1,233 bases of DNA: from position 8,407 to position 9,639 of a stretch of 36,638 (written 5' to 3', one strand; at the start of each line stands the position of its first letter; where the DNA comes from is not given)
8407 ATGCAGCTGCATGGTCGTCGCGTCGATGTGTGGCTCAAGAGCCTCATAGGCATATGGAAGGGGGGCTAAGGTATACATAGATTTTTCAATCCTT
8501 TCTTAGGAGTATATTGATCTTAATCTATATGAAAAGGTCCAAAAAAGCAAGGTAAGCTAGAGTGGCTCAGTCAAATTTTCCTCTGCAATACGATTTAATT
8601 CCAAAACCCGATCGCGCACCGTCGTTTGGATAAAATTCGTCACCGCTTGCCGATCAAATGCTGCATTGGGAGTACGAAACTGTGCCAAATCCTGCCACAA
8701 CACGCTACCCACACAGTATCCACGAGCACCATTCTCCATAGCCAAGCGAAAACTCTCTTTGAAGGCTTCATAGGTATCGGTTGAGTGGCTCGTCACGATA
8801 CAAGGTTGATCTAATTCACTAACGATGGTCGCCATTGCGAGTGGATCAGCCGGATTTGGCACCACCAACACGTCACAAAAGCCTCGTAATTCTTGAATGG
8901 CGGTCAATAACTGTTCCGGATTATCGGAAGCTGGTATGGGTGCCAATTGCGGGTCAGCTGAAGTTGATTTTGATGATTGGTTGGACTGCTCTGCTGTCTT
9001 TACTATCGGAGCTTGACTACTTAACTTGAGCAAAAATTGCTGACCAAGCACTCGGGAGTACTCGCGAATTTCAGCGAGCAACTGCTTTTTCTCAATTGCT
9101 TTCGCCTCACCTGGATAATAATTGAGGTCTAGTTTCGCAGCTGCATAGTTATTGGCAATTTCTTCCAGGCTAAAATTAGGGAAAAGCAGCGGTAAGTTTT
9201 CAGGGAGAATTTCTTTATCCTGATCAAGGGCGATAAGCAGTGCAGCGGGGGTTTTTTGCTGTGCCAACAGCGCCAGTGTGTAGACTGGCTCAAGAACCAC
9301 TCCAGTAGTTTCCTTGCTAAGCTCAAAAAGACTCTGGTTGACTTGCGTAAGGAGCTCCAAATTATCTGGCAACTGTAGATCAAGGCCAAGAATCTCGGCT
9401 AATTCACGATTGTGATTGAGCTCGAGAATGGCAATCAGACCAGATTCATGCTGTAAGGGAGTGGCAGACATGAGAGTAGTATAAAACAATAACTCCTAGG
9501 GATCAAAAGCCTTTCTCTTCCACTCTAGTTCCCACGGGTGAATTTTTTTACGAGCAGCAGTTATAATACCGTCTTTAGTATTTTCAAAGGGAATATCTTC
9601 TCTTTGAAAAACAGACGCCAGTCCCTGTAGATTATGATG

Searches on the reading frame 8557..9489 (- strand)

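Call 23: search_protein_families(library=ncbifam, proteins=[window:8557-9489:-], max_evalue=1)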
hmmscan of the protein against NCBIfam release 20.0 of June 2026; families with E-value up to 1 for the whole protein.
window:8557-9489:- (310 aa): 4 families
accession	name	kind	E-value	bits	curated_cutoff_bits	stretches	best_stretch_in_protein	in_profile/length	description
NF009498.0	PRK12858.1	subfamily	4e-10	39.1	184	2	12-137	15-144/342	tagatose 1,6-diphosphate aldolase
TIGR01949.1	ADH_synth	equivalog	0.039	13.7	299.45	1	205-267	168-230/255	2-amino-3,7-dideoxy-D-threo-hept-6-ulosonate synthase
NF005921.0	PRK07922.1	equivalog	0.16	11.6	180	1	222-297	23-98/170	amino-acid N-acetyltransferase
TIGR03229.1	benzo_1_2_benA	equivalog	0.2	10.5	780.95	1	234-269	188-220/433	benzoate 1,2-dioxygenase large subunit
